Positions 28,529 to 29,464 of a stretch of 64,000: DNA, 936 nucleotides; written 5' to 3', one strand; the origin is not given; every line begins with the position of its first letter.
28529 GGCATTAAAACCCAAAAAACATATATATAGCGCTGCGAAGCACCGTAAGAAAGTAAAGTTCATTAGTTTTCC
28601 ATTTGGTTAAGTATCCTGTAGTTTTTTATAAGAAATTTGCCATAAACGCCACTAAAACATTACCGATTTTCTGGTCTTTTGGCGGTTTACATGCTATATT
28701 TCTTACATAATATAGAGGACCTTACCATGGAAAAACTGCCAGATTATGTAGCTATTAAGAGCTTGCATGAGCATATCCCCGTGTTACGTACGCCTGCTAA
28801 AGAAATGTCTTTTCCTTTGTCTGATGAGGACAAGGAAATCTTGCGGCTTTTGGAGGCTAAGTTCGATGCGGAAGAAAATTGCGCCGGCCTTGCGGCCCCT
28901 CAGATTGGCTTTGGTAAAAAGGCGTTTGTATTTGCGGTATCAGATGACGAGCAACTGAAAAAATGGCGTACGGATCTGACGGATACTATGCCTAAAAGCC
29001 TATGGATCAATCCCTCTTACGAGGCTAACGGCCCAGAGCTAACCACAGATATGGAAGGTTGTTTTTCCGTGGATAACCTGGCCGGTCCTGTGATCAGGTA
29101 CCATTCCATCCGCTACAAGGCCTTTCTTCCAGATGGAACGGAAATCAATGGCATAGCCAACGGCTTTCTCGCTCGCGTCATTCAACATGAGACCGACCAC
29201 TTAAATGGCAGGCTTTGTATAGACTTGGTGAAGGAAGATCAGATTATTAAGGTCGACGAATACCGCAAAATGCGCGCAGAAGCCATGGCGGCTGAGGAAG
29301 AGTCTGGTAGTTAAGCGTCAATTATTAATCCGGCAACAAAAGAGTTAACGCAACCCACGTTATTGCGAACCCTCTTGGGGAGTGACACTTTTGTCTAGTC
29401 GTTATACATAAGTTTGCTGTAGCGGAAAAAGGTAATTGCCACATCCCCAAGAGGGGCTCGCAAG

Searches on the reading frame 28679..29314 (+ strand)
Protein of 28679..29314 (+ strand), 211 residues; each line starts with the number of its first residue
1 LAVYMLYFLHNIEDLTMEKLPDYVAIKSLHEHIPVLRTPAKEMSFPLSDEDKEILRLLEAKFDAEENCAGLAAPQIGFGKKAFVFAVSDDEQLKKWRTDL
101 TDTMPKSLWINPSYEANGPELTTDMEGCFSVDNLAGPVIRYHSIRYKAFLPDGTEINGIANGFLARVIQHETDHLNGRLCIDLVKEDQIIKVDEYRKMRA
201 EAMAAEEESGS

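Call 87: search_protein_families(library=pfam, proteins=[window:28679-29314:+], max_evalue=0.1)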
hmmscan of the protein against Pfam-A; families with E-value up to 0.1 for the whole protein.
window:28679-29314:+ (211 aa): 1 family
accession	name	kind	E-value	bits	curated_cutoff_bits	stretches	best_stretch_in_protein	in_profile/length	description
PF01327.26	Pep_deformylase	-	7.6e-36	123.5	22.8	1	34-186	10-152/156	Polypeptide deformylase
